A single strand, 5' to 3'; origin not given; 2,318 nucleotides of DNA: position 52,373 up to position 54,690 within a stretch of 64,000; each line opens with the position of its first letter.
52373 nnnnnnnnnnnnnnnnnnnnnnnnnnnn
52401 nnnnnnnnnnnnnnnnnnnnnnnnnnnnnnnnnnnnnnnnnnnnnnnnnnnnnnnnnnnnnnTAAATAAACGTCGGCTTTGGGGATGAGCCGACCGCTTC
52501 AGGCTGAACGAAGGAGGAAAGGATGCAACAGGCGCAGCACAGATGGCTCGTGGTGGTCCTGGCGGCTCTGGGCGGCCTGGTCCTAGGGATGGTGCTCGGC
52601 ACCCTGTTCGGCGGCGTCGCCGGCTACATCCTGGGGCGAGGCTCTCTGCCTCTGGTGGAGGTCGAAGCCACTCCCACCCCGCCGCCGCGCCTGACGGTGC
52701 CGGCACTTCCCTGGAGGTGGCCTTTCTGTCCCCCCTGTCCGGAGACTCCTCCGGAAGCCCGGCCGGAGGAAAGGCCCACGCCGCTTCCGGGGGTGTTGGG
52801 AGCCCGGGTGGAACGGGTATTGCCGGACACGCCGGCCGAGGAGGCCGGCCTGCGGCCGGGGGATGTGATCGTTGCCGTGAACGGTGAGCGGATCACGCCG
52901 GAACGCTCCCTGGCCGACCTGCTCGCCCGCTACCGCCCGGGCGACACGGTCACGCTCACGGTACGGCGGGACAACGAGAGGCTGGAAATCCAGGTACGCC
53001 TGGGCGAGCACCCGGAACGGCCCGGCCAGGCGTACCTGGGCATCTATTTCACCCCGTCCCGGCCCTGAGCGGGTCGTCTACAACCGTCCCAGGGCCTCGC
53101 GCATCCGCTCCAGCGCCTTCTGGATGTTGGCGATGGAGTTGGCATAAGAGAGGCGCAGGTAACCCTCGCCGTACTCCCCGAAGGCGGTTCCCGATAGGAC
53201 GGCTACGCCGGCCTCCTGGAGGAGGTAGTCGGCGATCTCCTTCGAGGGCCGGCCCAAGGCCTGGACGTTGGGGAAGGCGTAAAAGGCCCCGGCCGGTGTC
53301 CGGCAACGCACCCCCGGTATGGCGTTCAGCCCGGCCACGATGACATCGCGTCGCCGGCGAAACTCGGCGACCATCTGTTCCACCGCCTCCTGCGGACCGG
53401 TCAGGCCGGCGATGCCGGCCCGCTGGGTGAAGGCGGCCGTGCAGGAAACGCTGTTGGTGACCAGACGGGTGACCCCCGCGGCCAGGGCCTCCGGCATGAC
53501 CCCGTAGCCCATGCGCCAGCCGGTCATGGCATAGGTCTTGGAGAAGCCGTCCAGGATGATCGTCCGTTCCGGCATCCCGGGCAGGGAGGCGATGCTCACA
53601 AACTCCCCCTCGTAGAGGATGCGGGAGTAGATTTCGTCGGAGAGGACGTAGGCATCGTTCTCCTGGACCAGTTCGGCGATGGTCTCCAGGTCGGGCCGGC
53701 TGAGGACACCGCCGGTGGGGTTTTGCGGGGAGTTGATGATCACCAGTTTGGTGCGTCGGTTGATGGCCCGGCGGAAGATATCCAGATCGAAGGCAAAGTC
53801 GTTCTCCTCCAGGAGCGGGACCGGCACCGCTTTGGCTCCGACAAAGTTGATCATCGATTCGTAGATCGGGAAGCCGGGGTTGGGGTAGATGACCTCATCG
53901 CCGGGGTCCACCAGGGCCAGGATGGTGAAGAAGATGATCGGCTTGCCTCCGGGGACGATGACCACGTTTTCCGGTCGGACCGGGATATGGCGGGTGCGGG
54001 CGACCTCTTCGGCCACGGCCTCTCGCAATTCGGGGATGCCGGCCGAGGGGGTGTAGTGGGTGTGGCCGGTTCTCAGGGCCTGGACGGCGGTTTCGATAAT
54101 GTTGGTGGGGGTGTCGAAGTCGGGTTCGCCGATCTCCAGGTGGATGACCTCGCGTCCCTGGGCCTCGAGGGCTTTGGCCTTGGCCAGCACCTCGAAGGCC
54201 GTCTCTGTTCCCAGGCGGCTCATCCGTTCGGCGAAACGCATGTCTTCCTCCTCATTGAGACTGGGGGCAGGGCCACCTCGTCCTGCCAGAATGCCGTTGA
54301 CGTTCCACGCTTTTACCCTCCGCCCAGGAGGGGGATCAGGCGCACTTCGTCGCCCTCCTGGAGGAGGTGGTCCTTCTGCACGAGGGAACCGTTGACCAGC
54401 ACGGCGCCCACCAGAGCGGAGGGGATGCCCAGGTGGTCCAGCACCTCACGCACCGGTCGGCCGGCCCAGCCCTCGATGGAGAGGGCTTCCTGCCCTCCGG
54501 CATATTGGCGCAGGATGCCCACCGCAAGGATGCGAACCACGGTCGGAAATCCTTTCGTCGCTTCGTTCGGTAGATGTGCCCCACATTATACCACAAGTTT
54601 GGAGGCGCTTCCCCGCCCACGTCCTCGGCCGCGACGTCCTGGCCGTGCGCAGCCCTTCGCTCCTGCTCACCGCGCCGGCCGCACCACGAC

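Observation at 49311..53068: Minimal ccmE(CxxxY)-ccmF cluster followed by a PDZ protein with a CPPC motif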

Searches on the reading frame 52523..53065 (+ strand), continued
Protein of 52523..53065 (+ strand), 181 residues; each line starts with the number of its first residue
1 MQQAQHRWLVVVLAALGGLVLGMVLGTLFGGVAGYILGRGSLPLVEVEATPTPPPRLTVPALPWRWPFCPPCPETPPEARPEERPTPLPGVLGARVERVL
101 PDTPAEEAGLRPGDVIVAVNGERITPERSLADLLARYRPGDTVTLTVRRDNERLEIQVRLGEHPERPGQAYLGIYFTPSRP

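Call 62: find_encoding_contigs(protein=P0007, flank=10000, max_places=3)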
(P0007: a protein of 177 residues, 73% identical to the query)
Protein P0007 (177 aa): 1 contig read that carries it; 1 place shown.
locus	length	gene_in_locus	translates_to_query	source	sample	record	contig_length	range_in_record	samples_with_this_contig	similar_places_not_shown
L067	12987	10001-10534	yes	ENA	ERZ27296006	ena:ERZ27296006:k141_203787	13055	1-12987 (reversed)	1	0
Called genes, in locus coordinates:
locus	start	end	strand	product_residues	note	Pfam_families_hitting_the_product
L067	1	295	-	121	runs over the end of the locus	?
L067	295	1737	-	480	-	PF01225:Mur_ligase (weak), PF08245:Mur_ligase_M, PF02875:Mur_ligase_C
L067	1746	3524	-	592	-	PF03717:PBP_dimer, PF00905:Transpeptidase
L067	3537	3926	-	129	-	-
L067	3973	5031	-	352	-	PF01795:Methyltransf_5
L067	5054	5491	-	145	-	PF02381:MraZ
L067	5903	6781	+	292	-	PF00497:SBP_bac_3, PF10613:Lig_chan-Glu_bd (faint)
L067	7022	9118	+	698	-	PF23381:Beta-prop_IFT122_1st, PF24796:WDR55, PF24814:WD40_Prp19, PF24817:WD40_WDHD1_1st, PF25168:Beta-prop_WDR36-Utp21_2nd, PF25173:Beta-prop_WDR3_1st, PF25175:Beta-prop_WDR5, PF25174:Beta-prop_THOC3, +30 more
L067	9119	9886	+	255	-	PF00005:ABC_tran, PF02463:SMC_N (faint), PF13304:AAA_21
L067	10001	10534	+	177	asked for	PF13180:PDZ_2, PF00595:PDZ, PF14685:PDZ_Tricorn (weak), PF17820:PDZ_6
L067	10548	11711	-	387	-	PF00155:Aminotran_1_2, PF01053:Cys_Met_Meta_PP (weak), PF01041:DegT_DnrJ_EryC1 (faint)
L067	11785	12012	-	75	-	PF02597:ThiS, PF14451:Ub-Mut7C (weak)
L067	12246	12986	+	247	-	?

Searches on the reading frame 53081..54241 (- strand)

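Call 43: search_protein_families(library=pfam, proteins=[window:53081-54241:-], max_evalue=0.001)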
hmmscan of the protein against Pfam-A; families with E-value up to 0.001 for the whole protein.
window:53081-54241:- (387 aa): 4 families
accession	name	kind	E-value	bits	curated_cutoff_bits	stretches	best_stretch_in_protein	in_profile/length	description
PF00155.27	Aminotran_1_2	-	1.3e-73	248.7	19.7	1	31-379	2-360/361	Aminotransferase class I and II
PF01053.26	Cys_Met_Meta_PP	-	1.6e-06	27.4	27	1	91-203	68-174/381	Cys/Met metabolism PLP-dependent enzyme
PF01041.23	DegT_DnrJ_EryC1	-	4e-06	26.7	19.8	1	111-202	61-145/360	DegT/DnrJ/EryC1/StrS aminotransferase family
PF00266.25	Aminotran_5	-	3.4e-05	23.4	21.5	1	76-202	48-175/371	Aminotransferase class-V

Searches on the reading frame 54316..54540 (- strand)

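Call 43: search_protein_families(library=pfam, proteins=[window:54316-54540:-], max_evalue=0.001)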
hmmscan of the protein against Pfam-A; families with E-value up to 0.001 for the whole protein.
window:54316-54540:- (75 aa): 2 families
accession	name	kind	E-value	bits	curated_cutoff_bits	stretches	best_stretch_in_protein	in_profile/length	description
PF02597.26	ThiS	-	3.8e-10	40.6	22.5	1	8-75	5-76/76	ThiS family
PF14451.12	Ub-Mut7C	-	2.3e-07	31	23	1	29-70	34-75/81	Mut7-C ubiquitin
